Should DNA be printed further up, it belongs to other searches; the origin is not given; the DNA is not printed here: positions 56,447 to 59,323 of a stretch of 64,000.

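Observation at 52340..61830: Lower-GC accessory island: TetR, two tandem divergent glycyl-radical enzymes, one activase and a GPH symporter (candidate novel GRE pathway)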

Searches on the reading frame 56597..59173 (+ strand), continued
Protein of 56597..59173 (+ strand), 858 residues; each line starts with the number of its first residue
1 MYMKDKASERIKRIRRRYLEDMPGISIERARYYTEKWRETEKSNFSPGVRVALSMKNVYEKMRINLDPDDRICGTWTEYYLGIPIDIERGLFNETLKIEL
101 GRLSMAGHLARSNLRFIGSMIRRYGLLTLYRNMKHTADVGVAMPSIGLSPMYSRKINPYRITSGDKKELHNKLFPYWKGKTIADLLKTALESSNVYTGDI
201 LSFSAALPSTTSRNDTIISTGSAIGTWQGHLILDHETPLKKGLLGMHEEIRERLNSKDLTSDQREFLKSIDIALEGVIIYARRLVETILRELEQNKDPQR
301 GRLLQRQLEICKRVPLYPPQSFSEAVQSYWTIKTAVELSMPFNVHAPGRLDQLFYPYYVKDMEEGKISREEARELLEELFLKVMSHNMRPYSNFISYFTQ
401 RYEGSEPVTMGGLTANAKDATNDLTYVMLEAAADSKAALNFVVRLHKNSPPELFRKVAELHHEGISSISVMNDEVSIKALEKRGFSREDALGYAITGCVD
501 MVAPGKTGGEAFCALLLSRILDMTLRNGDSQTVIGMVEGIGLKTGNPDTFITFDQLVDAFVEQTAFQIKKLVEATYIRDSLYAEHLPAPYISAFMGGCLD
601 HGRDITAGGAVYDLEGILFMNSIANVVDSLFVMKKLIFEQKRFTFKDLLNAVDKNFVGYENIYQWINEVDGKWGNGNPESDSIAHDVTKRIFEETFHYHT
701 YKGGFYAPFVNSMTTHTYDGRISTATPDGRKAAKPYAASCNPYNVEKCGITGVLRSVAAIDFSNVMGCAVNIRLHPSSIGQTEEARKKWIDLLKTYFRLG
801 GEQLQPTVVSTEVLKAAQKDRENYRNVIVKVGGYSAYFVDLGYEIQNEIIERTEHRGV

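Call 21: search_protein_families(library=pfam, proteins=[L018:4714-6114:+, L050:1145-2005:-, L050:2009-2932:-, L050:2948-3547:-, L050:3554-4513:-, L018:3858-4469:-, L018:12581-13606:-, L018:14973-16379:-, L018:13707-14969:+, L016:12790-14655:-], max_evalue=0.00001)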
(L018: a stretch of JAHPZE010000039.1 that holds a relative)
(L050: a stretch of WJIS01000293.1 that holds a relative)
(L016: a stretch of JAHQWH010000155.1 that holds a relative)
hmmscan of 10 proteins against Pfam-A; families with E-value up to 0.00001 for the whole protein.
L018:4714-6114:+ (466 aa): 6 families
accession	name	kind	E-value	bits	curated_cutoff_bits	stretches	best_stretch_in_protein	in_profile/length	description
PF01494.25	FAD_binding_3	-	4e-12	46.5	22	1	4-187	1-187/349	FAD binding domain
PF01266.30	DAO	-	1.6e-08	34.9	27.9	0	6-36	1-31/353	FAD dependent oxidoreductase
PF12831.13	FAD_oxidored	-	3.9e-08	33.4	27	0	104-163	92-151/416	FAD dependent oxidoreductase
PF05834.18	Lycopene_cycl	-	8.5e-08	32.1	23.4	0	6-160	1-143/380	Lycopene cyclase protein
PF13450.12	NAD_binding_8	-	2.1e-07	31.6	21.9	1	9-38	1-30/68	NAD(P)-binding Rossmann-like domain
PF00890.30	FAD_binding_2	-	5.6e-07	29.5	20.4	0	6-37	1-32/414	FAD binding domain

L050:1145-2005:- (286 aa): 2 families
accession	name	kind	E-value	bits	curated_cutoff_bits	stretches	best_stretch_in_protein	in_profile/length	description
PF12706.13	Lactamase_B_2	-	1.2e-14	54.9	27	1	69-244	20-200/200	Beta-lactamase superfamily domain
PF13483.12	Lactamase_B_3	-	1e-09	39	24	1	25-209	2-136/160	Beta-lactamase superfamily domain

L050:2009-2932:- (307 aa): 2 families
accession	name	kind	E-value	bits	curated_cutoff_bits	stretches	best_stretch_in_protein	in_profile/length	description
PF02826.25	2-Hacid_dh_C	-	1.8e-47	161.5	25.1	1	112-282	1-178/178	D-isomer specific 2-hydroxyacid dehydrogenase, NAD binding domain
PF00389.36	2-Hacid_dh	-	2.6e-23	82.6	24.6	1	16-305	9-125/134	D-isomer specific 2-hydroxyacid dehydrogenase, catalytic domain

L050:2948-3547:- (199 aa): 3 families
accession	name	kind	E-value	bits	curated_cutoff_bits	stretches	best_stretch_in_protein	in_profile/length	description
PF06560.17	GPI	-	2.6e-32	112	20.7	1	33-186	2-170/182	Glucose-6-phosphate isomerase (GPI)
PF07883.17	Cupin_2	-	6.8e-07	29.4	27.2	1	96-160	14-69/70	Cupin domain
PF00190.28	Cupin_1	-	2e-06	27.9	22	1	101-160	52-113/151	Cupin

L050:3554-4513:- (319 aa): 0 families

L018:3858-4469:- (203 aa): 1 family
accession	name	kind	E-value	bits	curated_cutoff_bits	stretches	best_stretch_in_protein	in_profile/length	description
PF02585.22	PIG-L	-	3.6e-18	66.7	28.2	1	2-119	20-128/129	GlcNAc-PI de-N-acetylase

L018:12581-13606:- (341 aa): 1 family
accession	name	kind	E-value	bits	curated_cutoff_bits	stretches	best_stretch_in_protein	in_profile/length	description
PF10974.15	DUF2804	-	1.2e-107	360.5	26.9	1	4-341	1-339/339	Domain of unknown function (DUF2804)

L018:14973-16379:- (468 aa): 1 family
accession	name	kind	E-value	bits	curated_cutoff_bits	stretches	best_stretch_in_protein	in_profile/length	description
PF00202.27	Aminotran_3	-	1.2e-44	153.1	30.5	1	66-381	7-333/403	Aminotransferase class-III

L018:13707-14969:+ (420 aa): 1 family
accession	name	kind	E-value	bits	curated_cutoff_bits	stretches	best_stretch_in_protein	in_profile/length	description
PF02073.20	Peptidase_M29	-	1.7e-141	472.1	27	1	5-416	1-406/406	Thermophilic metalloprotease (M29)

L016:12790-14655:- (621 aa): 2 families
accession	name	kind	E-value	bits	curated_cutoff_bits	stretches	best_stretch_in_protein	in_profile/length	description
PF00501.34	AMP-binding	-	6.1e-61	206.8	29.9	1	78-466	26-384/384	AMP-binding enzyme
PF13193.12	AMP-binding_C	-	5.1e-14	53.4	24.5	1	520-599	1-76/76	AMP-binding enzyme C-terminal domain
